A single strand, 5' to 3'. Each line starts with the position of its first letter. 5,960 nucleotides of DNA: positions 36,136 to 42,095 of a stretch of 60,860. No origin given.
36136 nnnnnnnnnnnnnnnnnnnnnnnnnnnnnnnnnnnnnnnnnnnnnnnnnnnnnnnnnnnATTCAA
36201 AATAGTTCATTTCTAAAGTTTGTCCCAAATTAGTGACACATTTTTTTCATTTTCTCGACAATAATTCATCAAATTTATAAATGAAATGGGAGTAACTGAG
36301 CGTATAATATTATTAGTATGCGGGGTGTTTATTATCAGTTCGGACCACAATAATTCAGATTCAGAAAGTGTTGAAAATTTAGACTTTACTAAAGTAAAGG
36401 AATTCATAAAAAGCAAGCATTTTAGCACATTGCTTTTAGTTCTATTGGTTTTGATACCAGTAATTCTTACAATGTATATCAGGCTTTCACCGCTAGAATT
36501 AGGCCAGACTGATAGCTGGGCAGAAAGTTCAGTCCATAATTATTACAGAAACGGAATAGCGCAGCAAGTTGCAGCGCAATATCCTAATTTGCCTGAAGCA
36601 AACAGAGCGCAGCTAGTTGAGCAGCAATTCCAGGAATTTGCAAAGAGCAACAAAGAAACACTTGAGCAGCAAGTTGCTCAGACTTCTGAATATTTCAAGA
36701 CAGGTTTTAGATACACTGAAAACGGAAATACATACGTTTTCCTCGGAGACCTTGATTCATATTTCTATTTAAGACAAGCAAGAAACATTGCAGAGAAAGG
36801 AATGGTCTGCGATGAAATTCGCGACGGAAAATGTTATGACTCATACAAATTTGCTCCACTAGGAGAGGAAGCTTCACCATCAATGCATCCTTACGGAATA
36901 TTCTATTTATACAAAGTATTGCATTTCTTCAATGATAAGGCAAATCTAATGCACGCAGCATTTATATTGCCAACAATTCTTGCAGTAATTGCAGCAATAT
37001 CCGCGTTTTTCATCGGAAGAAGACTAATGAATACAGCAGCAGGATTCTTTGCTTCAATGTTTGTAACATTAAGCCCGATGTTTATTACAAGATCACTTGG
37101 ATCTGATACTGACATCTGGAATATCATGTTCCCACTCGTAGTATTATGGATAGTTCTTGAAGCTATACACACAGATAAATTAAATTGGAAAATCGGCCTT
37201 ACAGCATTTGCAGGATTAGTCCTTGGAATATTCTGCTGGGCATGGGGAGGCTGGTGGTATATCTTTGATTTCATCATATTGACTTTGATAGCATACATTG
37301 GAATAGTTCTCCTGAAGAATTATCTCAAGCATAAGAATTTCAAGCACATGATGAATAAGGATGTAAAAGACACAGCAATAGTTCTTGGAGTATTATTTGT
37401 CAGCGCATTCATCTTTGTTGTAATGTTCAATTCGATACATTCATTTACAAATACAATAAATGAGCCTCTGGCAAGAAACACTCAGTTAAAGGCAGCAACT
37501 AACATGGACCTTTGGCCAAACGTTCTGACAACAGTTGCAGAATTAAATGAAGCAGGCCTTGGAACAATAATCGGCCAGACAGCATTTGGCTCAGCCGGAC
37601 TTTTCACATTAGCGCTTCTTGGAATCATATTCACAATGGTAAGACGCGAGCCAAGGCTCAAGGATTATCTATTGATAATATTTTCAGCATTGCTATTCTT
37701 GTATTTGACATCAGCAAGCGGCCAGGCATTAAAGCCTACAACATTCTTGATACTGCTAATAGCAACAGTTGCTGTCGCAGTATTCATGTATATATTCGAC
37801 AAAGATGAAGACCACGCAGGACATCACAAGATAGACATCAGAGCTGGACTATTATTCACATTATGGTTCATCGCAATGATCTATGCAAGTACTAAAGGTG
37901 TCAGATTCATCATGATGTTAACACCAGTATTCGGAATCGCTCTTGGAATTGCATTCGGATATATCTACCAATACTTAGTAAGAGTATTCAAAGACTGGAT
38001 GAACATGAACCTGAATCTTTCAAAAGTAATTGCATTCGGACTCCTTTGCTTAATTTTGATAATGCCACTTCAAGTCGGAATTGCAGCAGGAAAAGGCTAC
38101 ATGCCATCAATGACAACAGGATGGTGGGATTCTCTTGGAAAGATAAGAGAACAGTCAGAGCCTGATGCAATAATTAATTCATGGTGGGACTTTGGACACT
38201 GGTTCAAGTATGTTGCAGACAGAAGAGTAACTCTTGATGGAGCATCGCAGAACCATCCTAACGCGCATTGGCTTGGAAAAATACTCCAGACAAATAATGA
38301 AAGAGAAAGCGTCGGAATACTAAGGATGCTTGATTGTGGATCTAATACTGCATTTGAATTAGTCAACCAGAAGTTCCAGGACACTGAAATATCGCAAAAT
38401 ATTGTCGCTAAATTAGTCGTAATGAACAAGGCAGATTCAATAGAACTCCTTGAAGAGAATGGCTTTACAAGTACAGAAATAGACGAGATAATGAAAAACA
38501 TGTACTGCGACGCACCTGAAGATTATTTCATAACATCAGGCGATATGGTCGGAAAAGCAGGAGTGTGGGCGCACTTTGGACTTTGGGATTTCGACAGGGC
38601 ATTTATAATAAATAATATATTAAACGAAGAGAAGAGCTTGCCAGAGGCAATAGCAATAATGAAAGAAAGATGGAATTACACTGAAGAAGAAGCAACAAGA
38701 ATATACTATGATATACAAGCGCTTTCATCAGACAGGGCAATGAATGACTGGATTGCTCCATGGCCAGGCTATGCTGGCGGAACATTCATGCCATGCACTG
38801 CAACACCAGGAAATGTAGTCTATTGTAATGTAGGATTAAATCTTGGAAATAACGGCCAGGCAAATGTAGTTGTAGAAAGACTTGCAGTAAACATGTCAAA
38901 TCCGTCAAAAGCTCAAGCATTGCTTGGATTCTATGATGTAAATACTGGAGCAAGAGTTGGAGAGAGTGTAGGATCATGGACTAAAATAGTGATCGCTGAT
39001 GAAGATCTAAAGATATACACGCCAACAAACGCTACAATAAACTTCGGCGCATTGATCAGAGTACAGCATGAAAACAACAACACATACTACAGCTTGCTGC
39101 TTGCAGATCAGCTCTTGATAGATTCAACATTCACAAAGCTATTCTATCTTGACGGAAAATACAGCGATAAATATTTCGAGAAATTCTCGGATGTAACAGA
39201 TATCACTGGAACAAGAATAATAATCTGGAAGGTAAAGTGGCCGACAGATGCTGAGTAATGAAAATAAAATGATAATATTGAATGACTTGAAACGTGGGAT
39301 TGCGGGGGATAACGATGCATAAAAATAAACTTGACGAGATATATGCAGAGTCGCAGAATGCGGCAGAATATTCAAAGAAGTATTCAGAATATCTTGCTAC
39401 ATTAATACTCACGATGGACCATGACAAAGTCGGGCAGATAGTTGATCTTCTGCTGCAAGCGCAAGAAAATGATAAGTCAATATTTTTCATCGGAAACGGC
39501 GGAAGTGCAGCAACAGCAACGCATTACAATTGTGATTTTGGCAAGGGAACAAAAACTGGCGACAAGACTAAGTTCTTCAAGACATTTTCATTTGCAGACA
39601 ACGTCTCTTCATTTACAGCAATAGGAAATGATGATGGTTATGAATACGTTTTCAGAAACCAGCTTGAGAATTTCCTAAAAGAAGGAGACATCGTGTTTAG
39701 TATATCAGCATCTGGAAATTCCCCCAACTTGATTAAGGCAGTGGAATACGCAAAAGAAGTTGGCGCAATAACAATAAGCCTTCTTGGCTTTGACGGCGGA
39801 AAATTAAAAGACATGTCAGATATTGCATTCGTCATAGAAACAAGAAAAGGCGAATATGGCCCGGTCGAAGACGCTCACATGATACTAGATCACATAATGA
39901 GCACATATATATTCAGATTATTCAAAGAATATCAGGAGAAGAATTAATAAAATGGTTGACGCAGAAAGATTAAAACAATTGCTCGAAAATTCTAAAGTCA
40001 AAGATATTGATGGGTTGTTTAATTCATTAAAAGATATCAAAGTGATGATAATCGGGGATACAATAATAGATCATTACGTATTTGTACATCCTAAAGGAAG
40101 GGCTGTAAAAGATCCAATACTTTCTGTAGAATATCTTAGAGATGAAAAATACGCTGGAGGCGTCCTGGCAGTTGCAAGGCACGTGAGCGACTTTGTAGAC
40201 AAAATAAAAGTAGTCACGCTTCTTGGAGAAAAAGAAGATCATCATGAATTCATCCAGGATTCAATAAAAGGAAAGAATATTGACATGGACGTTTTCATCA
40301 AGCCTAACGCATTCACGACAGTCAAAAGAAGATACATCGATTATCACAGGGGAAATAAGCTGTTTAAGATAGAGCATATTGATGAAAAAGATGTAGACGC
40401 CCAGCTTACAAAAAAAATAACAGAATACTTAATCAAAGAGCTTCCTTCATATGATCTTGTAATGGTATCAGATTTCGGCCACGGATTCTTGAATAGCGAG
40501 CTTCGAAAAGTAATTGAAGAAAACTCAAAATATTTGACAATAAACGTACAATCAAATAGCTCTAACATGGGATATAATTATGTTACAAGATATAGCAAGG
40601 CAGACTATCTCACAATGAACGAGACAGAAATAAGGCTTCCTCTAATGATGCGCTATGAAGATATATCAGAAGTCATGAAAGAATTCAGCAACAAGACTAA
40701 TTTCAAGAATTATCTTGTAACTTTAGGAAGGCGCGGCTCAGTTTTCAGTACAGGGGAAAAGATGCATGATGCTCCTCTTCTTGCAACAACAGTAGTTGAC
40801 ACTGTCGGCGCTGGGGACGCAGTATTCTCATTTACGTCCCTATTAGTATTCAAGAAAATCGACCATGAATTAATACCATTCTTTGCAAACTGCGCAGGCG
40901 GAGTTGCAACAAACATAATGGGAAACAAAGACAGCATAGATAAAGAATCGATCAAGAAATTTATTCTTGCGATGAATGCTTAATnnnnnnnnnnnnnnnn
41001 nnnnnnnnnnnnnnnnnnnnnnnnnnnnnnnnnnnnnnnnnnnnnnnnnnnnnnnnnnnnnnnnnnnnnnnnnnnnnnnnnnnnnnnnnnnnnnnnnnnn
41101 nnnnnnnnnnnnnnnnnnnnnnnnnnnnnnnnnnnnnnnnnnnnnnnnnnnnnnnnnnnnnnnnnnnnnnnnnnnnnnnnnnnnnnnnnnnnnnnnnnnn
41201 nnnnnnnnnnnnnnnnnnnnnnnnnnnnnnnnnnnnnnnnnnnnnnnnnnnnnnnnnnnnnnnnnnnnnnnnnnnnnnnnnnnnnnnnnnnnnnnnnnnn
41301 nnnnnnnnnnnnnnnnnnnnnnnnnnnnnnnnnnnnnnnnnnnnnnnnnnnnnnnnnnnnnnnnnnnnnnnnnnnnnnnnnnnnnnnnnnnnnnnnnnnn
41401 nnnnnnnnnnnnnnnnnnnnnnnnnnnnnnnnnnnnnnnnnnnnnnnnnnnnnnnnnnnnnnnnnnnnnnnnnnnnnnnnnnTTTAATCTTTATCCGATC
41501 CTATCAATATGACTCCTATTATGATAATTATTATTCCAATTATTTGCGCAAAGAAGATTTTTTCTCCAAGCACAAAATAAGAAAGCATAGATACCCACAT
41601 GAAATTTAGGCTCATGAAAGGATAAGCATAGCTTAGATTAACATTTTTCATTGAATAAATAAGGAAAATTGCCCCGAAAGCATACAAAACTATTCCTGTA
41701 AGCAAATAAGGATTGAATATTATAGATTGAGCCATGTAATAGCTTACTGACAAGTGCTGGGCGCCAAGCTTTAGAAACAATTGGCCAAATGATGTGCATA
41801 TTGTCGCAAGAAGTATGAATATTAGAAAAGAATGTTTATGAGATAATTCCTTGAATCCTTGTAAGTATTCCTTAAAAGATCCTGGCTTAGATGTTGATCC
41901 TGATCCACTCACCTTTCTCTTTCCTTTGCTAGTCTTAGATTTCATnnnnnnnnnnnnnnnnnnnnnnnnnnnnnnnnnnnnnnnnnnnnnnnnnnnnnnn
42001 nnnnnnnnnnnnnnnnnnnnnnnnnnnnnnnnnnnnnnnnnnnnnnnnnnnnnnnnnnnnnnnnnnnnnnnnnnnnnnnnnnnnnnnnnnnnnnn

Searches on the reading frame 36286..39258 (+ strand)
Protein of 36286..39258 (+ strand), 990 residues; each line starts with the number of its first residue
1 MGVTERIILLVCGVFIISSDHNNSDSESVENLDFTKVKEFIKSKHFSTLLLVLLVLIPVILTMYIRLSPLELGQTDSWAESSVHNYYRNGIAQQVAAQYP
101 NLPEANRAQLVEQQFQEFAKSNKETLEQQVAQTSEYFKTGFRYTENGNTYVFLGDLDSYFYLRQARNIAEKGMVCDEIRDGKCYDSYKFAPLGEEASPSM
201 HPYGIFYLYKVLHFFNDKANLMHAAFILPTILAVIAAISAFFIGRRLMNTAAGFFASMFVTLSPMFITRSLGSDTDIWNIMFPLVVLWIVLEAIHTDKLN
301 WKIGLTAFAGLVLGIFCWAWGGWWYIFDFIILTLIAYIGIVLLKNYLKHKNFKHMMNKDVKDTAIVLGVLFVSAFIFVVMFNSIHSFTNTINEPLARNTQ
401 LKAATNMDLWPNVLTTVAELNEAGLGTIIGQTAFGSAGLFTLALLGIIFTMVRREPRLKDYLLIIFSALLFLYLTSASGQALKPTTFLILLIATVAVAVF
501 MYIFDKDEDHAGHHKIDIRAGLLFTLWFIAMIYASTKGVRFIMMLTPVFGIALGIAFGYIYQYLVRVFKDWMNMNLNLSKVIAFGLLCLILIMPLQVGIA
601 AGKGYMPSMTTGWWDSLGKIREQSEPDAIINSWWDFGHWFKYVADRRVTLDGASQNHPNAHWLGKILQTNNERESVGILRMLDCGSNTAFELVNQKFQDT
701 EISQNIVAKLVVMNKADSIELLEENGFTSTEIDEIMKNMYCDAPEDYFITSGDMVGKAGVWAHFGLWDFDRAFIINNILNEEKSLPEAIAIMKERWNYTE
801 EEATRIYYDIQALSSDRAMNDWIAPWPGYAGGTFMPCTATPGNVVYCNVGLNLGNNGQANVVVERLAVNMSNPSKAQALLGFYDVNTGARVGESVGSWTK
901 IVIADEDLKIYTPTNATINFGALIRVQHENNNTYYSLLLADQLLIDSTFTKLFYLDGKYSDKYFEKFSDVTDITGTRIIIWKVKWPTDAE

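Call 20: search_protein_families(library=pfam, proteins=[window:36286-39258:+], max_evalue=0.00001)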
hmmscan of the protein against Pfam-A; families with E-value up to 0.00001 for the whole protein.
window:36286-39258:+ (990 aa): 3 families
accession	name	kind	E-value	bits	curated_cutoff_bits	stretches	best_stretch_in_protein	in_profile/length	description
PF02516.20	STT3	-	3.4e-33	116.2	24.5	1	154-589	30-400/405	Oligosaccharyl transferase STT3, N-terminal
PF21436.2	STT3-PglB_core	-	8.7e-07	30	23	1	630-723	5-92/131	STT3/PglB/AglB core domain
PF13231.12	PMT_2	-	2.1e-06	28.5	26.1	1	221-311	20-110/160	Dolichyl-phosphate-mannose-protein mannosyltransferase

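Call 53: search_protein_families(library=ncbifam, proteins=[window:36286-39258:+], max_evalue=0.001)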
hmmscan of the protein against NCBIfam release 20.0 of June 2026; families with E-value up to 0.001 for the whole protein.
window:36286-39258:+ (990 aa): 1 family
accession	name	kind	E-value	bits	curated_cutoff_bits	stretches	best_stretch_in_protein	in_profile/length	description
TIGR04154.1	archaeo_STT3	subfamily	1.8e-11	43.2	450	1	151-646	28-550/831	oligosaccharyl transferase, archaeosortase A system-associated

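Call 54: search_solved_structures(query=window:36286-39258:+, max_evalue=0.01)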
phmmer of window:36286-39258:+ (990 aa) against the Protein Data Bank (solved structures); distinct sequences matched with E-value up to 0.01: 7.
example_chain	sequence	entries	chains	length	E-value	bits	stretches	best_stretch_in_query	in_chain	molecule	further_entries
6ftj_5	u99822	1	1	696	9.1e-10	40.4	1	154-342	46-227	Dolichyl-diphosphooligosaccharide--protein glycosyltransferase subunit STT3A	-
6ftg_5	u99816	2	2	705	9.5e-10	40.3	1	154-342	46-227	Dolichyl-diphosphooligosaccharide--protein glycosyltransferase subunit STT3A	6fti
6s7o_A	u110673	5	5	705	9.7e-10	40.3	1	154-342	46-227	Dolichyl-diphosphooligosaccharide--protein glycosyltransferase subunit STT3A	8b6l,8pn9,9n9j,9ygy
6s7t_A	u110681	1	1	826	3.9e-09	38.3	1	155-348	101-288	Dolichyl-diphosphooligosaccharide--protein glycosyltransferase subunit STT3B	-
8i9p_Lh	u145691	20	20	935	0.00023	22.5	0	182-338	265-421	dolichyl-diphosphooligosaccharide--protein glycotransferase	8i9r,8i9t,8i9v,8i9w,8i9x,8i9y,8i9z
2zag_A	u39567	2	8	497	0.00088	20.6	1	609-655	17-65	Oligosaccharyl transferase stt3 subunit related protein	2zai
3vu0_A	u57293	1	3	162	0.0027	19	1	620-675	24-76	Putative uncharacterized protein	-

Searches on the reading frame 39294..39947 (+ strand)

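Call 20: search_protein_families(library=pfam, proteins=[window:39294-39947:+], max_evalue=0.00001)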
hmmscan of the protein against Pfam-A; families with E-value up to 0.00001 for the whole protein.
window:39294-39947:+ (217 aa): 2 families
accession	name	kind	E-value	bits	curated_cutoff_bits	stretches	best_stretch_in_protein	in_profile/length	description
PF13580.11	SIS_2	-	2.9e-17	63.4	27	1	26-165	2-138/138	SIS domain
PF01380.27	SIS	-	6.5e-09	36.1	25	1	127-187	50-110/131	SIS domain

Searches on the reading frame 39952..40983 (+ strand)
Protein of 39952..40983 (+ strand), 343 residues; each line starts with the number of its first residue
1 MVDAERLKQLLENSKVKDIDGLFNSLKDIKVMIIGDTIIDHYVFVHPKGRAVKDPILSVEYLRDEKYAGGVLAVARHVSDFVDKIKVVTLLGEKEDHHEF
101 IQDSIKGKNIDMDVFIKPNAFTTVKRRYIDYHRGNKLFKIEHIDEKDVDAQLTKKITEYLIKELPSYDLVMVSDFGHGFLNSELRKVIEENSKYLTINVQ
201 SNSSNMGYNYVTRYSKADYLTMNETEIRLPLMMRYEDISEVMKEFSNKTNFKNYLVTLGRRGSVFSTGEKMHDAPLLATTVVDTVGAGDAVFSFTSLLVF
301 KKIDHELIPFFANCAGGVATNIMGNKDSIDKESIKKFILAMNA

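Call 20: search_protein_families(library=pfam, proteins=[window:39952-40983:+], max_evalue=0.00001)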
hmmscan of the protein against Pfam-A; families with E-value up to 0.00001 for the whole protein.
window:39952-40983:+ (343 aa): 1 family
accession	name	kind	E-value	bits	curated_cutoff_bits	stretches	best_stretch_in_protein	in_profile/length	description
PF00294.29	PfkB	-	3.3e-18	66.5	25.8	1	30-292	3-262/302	pfkB family carbohydrate kinase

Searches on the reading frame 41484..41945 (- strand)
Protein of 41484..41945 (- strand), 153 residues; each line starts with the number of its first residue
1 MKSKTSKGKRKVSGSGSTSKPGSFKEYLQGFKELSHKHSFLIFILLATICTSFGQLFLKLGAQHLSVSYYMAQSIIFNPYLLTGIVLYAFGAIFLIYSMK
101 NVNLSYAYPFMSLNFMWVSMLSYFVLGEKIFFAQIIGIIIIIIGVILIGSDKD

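Call 44: search_protein_families(library=pfam, proteins=[window:41484-41945:-], max_evalue=0.00001)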
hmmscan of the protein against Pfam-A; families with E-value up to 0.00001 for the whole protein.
window:41484-41945:- (153 aa): 1 family
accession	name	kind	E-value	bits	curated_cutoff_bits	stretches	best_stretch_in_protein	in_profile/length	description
PF00892.27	EamA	-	6.6e-10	39.8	28.2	1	80-148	65-133/135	EamA-like transporter family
